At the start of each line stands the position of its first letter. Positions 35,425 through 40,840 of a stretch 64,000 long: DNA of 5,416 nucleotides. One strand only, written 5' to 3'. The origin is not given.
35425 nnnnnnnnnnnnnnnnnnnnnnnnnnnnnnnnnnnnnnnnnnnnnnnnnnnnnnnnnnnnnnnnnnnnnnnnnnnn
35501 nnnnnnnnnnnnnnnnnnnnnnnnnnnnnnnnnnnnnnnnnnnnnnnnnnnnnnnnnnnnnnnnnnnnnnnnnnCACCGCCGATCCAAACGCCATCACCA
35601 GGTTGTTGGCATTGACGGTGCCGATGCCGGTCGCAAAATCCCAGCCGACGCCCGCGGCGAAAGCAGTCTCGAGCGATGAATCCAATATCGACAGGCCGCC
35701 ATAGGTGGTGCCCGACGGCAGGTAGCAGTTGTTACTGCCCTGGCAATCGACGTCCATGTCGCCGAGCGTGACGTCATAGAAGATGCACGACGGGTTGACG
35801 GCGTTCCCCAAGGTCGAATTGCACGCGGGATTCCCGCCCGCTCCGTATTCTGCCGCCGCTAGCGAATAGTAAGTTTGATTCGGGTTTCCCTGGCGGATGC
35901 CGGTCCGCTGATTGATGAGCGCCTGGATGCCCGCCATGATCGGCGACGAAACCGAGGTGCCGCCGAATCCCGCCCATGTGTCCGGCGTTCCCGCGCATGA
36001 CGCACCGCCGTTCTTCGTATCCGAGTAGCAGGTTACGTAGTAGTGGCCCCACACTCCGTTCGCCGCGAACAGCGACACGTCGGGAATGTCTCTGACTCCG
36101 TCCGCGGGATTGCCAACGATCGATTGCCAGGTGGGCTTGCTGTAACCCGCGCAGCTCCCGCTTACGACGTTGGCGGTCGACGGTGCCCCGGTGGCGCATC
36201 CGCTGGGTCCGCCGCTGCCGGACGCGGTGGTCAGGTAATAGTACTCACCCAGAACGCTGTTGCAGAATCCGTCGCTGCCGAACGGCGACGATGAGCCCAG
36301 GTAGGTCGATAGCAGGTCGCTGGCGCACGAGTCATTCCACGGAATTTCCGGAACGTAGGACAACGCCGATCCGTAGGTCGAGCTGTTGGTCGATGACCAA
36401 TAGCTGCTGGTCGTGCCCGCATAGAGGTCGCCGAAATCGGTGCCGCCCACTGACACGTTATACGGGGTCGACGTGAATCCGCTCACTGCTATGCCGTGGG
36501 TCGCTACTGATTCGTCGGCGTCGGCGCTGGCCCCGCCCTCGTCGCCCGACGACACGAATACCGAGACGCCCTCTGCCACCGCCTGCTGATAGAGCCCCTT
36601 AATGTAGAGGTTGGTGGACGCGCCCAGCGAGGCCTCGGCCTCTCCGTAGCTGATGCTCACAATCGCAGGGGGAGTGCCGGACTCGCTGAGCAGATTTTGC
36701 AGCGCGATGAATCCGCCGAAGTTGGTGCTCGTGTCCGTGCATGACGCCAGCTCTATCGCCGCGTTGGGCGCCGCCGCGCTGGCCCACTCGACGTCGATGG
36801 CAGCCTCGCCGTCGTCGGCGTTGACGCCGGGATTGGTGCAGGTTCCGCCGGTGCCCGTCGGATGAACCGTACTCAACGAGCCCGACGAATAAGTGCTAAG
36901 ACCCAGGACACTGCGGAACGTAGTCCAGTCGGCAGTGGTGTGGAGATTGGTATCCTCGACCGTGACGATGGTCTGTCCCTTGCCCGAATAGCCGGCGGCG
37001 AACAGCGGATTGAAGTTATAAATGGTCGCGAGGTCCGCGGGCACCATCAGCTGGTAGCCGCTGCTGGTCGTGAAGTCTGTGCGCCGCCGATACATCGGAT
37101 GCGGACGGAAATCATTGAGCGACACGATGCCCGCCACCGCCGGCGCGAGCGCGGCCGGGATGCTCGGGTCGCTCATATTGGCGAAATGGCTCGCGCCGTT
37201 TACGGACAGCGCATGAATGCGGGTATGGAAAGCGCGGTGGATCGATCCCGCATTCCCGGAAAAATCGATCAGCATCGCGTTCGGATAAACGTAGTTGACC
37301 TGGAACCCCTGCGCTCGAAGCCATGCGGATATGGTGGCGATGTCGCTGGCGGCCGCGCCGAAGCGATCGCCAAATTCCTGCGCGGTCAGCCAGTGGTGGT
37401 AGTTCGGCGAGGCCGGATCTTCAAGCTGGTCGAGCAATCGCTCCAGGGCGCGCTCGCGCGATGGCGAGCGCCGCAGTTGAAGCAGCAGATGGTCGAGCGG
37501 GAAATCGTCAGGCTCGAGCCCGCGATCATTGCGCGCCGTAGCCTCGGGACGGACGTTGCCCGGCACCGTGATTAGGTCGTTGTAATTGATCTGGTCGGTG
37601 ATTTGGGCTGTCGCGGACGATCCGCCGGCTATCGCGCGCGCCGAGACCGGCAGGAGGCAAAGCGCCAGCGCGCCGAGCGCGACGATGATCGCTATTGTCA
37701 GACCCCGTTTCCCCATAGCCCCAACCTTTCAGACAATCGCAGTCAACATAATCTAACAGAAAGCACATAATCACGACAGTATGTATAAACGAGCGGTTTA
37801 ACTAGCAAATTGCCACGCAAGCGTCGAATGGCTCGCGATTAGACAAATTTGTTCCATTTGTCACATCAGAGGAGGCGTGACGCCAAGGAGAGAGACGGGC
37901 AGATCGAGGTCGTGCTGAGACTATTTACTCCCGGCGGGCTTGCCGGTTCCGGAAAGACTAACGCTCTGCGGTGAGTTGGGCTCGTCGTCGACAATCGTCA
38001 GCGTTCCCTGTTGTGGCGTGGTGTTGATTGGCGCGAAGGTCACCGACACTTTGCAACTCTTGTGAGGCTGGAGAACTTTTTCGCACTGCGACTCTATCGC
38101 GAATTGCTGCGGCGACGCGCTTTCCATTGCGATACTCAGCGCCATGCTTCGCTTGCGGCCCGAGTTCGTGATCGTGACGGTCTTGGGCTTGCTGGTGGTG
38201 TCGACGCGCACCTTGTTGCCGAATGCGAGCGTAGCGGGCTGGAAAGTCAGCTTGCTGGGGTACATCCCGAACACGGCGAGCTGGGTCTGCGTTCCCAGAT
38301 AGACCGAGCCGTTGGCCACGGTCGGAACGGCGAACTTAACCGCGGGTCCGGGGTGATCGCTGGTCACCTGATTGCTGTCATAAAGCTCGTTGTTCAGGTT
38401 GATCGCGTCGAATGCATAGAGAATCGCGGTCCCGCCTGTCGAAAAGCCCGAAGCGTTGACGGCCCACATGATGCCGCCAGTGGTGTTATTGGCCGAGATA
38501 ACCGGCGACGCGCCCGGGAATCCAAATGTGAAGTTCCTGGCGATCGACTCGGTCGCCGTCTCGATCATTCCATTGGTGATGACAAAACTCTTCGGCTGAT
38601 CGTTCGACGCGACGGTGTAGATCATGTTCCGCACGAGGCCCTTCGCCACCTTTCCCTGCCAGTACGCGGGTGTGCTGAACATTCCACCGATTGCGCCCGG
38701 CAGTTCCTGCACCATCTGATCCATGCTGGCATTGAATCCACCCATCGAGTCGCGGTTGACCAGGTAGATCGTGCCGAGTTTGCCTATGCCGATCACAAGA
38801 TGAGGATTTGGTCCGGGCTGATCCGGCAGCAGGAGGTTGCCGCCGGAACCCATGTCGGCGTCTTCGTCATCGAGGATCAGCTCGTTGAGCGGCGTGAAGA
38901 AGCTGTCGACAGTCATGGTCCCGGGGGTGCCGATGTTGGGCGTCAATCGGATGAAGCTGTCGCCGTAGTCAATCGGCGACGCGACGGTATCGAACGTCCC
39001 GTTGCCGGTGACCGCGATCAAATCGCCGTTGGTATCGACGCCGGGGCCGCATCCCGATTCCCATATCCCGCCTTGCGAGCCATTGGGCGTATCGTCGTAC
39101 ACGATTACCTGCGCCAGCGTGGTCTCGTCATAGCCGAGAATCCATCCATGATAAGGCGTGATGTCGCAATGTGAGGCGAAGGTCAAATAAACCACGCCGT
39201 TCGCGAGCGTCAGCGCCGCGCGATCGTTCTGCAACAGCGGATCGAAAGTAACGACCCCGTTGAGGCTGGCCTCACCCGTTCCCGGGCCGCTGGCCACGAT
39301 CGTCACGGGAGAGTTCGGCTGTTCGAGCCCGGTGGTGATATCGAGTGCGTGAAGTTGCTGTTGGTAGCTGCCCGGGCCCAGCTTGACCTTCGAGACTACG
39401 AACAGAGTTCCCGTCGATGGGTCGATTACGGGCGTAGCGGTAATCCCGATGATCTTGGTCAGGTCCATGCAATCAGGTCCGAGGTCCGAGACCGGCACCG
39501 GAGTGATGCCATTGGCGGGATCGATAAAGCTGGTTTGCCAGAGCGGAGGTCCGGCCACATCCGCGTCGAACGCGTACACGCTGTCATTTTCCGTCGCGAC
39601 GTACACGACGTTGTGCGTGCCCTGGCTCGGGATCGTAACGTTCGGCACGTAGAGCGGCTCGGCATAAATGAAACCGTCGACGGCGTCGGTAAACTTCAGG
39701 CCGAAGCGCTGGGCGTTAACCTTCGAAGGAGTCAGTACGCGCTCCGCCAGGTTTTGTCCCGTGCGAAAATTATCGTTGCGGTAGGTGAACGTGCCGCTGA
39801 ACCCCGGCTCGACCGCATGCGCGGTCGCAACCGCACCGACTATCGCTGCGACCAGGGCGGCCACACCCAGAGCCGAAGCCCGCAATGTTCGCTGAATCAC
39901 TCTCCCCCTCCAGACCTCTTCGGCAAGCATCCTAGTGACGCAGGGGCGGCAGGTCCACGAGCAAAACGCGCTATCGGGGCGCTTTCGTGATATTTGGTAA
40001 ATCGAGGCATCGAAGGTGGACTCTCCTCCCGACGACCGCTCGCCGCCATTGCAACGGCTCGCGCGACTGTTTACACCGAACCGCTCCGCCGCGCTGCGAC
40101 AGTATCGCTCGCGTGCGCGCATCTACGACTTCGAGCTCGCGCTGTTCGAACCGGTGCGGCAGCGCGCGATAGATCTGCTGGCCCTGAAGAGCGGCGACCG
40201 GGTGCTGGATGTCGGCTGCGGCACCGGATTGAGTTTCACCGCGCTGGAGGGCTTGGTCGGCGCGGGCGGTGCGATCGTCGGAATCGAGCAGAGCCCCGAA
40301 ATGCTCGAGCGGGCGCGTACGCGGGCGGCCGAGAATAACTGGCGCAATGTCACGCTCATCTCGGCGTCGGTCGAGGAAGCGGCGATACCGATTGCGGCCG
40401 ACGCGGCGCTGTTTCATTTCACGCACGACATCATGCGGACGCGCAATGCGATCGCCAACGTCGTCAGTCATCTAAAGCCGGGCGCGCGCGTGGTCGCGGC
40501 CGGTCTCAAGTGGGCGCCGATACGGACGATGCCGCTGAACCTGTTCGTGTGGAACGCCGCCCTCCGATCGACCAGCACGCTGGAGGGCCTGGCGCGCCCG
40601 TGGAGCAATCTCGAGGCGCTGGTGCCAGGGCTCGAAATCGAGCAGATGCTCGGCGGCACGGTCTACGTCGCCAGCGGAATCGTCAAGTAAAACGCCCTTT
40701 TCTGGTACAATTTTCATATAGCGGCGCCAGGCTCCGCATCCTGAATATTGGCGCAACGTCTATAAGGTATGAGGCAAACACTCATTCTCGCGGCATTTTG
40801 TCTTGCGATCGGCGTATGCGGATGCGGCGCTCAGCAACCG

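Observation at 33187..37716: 1509-aa secreted sedolisin with a ~450-aa Thr/Ala repeat linker and an unknown middle domain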

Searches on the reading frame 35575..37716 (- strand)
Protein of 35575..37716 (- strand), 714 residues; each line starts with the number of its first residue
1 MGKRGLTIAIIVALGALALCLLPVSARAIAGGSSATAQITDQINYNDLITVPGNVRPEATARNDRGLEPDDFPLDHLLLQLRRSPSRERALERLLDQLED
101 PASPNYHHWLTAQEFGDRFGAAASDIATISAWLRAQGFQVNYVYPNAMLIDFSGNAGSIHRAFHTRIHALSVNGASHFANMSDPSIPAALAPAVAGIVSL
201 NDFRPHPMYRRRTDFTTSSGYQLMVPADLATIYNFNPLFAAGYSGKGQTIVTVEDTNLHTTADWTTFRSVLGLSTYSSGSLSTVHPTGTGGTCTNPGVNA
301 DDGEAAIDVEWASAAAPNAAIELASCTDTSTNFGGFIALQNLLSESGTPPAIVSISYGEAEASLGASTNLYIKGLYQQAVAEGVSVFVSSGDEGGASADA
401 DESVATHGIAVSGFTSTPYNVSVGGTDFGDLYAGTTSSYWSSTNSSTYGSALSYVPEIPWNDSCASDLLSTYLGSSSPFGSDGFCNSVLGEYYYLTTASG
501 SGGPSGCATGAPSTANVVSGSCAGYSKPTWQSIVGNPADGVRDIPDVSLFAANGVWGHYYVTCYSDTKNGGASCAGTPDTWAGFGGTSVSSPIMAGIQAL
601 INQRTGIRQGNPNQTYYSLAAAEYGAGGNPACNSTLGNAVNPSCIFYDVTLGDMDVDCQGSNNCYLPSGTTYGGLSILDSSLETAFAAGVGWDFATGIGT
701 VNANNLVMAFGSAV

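Call 38: find_related_loci(query=window:35575-37716:-, collection=genome_contigs, flank=6000)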
Query seq(714 aa) (714 aa) in genome_contigs; peptide patterns used: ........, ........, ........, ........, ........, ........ (x = any residue, [..] = any of these).
599 stretches matched a pattern (row limit reached: there are more); 590 encode a relative of the query (tblastn E <= 1e-3); the best 80 are kept; 80 distinct loci.
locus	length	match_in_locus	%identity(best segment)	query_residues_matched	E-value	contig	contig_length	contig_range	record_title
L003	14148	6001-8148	81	1-714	0e+0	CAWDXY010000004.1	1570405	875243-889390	MAG: uncultured delta proteobacterium isolate MFD01248.bin.1.21 genome assembly, contig: contig_2914, whole genome shotg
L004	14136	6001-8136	82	3-714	0e+0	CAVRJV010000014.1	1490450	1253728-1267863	MAG: uncultured delta proteobacterium isolate MFD05580.bin.2.15 genome assembly, contig: contig_6454, whole genome shotg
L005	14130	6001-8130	79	1-712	0e+0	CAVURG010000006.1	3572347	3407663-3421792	MAG: uncultured delta proteobacterium isolate MFD01299.bin.2.36 genome assembly, contig: contig_3968, whole genome shotg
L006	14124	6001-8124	78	1-710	0e+0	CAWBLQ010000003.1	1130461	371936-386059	MAG: Candidatus Binataceae bacterium isolate MFD02248.bin.1.59 genome assembly, contig: contig_20764, whole genome shotg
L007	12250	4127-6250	77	8-712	0e+0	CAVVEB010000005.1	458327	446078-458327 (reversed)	MAG: uncultured delta proteobacterium isolate MFD02248.bin.2.125 genome assembly, contig: contig_32125, whole genome sho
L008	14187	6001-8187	74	1-711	0e+0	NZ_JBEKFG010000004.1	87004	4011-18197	MAG: Candidatus Binatus sp. isolate SPRUCE 224 SPRUCE_224_4, whole genome shotgun sequence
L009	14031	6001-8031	71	33-710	0e+0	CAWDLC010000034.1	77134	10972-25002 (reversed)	MAG: Candidatus Binataceae bacterium isolate MFD04492.bin.2.156 genome assembly, contig: contig_59820, whole genome shot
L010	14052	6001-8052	69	32-710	0e+0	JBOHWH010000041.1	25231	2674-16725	MAG: Candidatus Binataceae bacterium isolate TC-B4_metawrap_bin.9 k127_36087, whole genome shotgun sequence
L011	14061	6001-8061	67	22-707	0e+0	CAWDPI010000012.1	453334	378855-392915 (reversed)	MAG: uncultured Acidobacteriota bacterium isolate MFD09222.bin.2.76 genome assembly, contig: contig_50542, whole genome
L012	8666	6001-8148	66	8-709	0e+0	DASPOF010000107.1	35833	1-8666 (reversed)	MAG TPA_asm: Candidatus Binataceae bacterium isolate SMAG_U12140 k141_666785, whole genome shotgun sequence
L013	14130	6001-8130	64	3-712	0e+0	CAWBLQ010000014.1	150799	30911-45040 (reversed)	MAG: Candidatus Binataceae bacterium isolate MFD02248.bin.1.59 genome assembly, contig: contig_67697, whole genome shotg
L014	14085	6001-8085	66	18-711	0e+0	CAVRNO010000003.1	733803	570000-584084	MAG: Candidatus Binataceae bacterium isolate MFD03726.bin.1.6 genome assembly, contig: contig_31047, whole genome shotgu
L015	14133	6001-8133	63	3-712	0e+0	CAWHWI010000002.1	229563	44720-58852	MAG: uncultured delta proteobacterium isolate MFD04463.bin.1.219 genome assembly, contig: contig_46931, whole genome sho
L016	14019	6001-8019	67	43-714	0e+0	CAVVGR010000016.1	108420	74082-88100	MAG: uncultured delta proteobacterium isolate MFD01716.bin.2.12 genome assembly, contig: contig_71706, whole genome shot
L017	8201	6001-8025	68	39-711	0e+0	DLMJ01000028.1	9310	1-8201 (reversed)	MAG TPA_asm: Candidatus Binatus soli isolate UBA7539 UBA7539_contig_933, whole genome shotgun sequence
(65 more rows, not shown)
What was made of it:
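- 35578..37062 (-): Sedolisin (S53) catalytic domain, aa ~219-713. Catalytic E304, D308, S588; oxyanion D392; Ca-site motifs YDVTLGD (~647-653) and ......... (~691-699). A Cys-rich insertion at ~aa 440-580 is not present in kumamolisin. At least 590 relatives in GTDB species genomes (call 38).
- Habitat: the nearest relatives are MAGs from peat, bog and soil (Binataceae, Acidobacteriota, Acetobacteraceae, Dyella) (call 38).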

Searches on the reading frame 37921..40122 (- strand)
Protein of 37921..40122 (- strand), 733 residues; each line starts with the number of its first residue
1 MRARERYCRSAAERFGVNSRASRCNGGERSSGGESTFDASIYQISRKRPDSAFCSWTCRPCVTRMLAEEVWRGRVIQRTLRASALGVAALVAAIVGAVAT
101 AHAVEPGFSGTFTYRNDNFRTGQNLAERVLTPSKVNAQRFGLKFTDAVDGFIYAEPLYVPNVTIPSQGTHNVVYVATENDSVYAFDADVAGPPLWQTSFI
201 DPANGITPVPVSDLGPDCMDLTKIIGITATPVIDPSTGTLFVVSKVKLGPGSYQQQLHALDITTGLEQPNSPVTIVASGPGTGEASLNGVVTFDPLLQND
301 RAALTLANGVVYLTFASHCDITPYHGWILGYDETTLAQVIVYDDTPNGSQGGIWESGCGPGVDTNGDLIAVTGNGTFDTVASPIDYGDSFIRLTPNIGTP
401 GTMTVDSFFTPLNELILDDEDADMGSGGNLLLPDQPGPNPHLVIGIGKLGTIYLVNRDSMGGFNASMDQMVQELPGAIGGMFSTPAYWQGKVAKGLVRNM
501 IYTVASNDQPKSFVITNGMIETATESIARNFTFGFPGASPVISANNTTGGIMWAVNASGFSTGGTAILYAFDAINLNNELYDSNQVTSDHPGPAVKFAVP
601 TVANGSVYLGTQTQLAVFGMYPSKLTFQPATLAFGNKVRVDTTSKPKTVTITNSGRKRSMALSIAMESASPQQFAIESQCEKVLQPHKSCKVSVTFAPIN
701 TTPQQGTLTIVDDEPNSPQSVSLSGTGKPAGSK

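Call 12: search_protein_families(library=pfam, proteins=[window:37921-40122:-], max_evalue=0.001)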
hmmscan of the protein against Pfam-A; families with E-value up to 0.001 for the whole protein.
window:37921-40122:- (733 aa): 3 families
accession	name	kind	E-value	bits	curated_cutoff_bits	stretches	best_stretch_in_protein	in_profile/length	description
PF22073.2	Cep192_D4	-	5.1e-11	43.2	35.5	1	627-727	6-111/112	Cep192 domain 4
PF15780.11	ASH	-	5e-09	36.7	27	1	629-719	7-97/98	Abnormal spindle-like microcephaly-assoc'd, ASPM-SPD-2-Hydin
PF22544.2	HYDIN_VesB_CFA65-like_Ig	-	6.3e-06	26.8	25.5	1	624-725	2-99/100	HYDIN/CFA65/VesB-like, Ig-like domain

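Call 77: search_solved_structures(query=window:37921-40122:-, max_evalue=0.01)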
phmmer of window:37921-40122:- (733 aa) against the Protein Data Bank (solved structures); distinct sequences matched with E-value up to 0.01: 0.

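Call 78: search_protein_families(library=ncbifam, proteins=[window:37921-40122:-], max_evalue=0.01)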
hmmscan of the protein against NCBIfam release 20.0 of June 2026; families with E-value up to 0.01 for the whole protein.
window:37921-40122:- (733 aa): 1 family
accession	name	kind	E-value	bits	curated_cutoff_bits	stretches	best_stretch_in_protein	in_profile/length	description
NF012200.0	choice_anch_D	domain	1.4e-12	48.1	45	1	623-716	15-107/108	choice-of-anchor D domain-containing protein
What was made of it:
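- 37921..40122 (-): Upstream same-strand neighbour: a 733-aa secreted-type protein with the same kind of C-terminal Ig-like domain. It may share a secretion or targeting tag with the sedolisin; it is not shown to be functionally linked. ASH and choice_anch_D hits (calls 12, 78).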

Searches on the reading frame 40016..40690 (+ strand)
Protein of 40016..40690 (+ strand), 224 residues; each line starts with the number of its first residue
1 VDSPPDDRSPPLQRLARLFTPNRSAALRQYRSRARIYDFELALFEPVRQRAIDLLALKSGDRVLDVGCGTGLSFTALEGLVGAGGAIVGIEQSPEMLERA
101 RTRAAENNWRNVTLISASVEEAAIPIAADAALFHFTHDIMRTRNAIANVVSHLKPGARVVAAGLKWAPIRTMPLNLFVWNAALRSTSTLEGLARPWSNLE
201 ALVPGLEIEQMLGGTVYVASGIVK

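Call 58: search_protein_families(library=pfam, proteins=[window:40016-40690:+], max_evalue=0.01)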
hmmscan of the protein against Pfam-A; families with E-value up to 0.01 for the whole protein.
window:40016-40690:+ (224 aa): 14 families
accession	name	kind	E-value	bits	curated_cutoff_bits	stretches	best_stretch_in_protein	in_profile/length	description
PF13847.12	Methyltransf_31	-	3.9e-15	56.2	27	1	58-162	2-110/145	Methyltransferase domain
PF13649.12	Methyltransf_25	-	4.4e-14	53.4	27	1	63-156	1-96/97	Methyltransferase domain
PF01135.25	PCMT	-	1.3e-11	45.1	20.3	1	50-116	64-130/210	Protein-L-isoaspartate(D-aspartate) O-methyltransferase (PCMT)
PF08242.18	Methyltransf_12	-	2e-11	44.9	30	1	64-158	1-97/98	Methyltransferase domain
PF08241.18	Methyltransf_11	-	2e-11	44.8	21.2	1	64-160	1-94/95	Methyltransferase domain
PF01209.24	Ubie_methyltran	-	1.4e-08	34.8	20.1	1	48-160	36-150/233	ubiE/COQ5 methyltransferase family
PF13489.12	Methyltransf_23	-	7.4e-07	29.5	27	1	50-160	11-115/164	Methyltransferase domain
PF05401.17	NodS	-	8.2e-05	23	24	1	43-159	25-142/201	Nodulation protein S (NodS)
PF13679.12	Methyltransf_32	-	0.00037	20.9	27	1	55-126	21-96/143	Methyltransferase domain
PF02353.26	CMAS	-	0.0004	20.2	27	1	49-109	52-110/273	Mycolic acid cyclopropane synthetase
PF13578.12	Methyltransf_24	-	0.0044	18.3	26.3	1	65-160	2-101/105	Methyltransferase domain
PF05175.20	MTS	-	0.0064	16.6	23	1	58-123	30-94/170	Methyltransferase small domain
PF06325.19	PrmA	-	0.0072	16.3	22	1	57-121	159-221/296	Ribosomal protein L11 methyltransferase (PrmA)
PF01269.23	Fibrillarin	-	0.0091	15.6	27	0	51-100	63-112/227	Fibrillarin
